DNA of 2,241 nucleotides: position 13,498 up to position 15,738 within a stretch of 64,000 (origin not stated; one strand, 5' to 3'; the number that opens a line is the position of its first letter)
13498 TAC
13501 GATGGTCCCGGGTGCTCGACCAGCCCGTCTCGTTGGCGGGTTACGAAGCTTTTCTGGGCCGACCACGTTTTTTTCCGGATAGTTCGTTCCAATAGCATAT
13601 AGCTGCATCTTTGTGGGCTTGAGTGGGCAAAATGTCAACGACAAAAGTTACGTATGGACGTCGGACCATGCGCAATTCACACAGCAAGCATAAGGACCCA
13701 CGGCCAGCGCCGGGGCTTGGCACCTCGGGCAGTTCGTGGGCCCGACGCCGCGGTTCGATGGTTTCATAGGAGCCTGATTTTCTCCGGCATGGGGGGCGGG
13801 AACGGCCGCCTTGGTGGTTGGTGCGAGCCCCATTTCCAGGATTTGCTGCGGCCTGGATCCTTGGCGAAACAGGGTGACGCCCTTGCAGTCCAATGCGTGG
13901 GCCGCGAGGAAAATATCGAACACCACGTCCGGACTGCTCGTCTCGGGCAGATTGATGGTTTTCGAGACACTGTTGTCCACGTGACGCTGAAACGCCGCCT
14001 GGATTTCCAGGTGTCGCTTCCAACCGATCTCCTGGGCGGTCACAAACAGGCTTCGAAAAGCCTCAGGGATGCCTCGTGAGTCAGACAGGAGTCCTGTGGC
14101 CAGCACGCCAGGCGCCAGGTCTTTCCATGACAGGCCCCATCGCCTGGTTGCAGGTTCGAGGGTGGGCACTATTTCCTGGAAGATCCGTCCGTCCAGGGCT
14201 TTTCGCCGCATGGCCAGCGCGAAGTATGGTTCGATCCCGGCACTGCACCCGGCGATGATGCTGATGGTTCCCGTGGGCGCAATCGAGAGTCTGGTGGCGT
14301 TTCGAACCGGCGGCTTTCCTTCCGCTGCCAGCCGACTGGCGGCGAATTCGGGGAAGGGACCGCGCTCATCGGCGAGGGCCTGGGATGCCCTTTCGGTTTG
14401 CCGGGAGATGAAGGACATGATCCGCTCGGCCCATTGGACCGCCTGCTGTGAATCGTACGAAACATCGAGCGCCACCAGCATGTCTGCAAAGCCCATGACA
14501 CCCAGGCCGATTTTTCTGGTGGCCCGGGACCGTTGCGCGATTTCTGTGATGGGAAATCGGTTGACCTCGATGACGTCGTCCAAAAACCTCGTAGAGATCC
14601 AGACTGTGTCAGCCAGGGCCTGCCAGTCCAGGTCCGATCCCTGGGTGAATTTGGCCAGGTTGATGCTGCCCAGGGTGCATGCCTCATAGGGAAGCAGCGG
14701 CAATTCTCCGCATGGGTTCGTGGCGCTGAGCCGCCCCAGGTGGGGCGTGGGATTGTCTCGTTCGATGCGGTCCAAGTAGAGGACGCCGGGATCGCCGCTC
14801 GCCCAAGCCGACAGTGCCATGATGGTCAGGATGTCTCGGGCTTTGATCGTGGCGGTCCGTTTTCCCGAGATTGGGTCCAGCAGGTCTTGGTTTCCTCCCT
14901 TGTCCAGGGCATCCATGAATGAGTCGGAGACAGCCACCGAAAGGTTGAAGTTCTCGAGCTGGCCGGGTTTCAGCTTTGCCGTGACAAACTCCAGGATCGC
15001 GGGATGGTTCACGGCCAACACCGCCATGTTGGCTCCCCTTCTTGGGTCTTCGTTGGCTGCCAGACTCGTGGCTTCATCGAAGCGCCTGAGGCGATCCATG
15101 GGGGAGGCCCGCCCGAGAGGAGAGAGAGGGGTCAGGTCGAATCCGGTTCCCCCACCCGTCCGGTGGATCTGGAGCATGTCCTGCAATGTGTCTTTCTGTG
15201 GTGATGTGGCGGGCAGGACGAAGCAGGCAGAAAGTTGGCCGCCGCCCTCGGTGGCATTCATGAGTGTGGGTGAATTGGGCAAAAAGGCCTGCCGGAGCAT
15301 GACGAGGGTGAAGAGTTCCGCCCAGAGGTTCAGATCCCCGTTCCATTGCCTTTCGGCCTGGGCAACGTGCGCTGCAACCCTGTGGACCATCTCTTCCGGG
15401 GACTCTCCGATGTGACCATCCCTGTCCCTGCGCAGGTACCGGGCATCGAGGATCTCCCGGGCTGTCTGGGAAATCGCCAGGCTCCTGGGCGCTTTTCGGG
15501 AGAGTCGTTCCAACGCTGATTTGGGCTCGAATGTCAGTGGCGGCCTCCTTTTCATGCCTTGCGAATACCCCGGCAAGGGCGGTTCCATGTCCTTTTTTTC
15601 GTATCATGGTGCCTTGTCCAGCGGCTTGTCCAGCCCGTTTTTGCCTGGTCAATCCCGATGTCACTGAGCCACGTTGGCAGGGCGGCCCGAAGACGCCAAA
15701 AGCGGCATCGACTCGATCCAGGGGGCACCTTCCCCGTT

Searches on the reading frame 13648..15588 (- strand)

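Call 72: search_protein_families(library=pfam, proteins=[window:13648-15588:-], max_evalue=0.000001)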
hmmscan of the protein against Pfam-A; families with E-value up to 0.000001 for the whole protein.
window:13648-15588:- (646 aa): 2 families
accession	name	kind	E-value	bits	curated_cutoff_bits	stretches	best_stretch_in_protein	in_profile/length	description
PF02867.20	Ribonuc_red_lgC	-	2.9e-94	317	23.9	2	120-421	1-345/523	Ribonucleotide reductase, barrel domain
PF00317.26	Ribonuc_red_lgN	-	3.7e-19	69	28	1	42-113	6-73/77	Ribonucleotide reductase, all-alpha domain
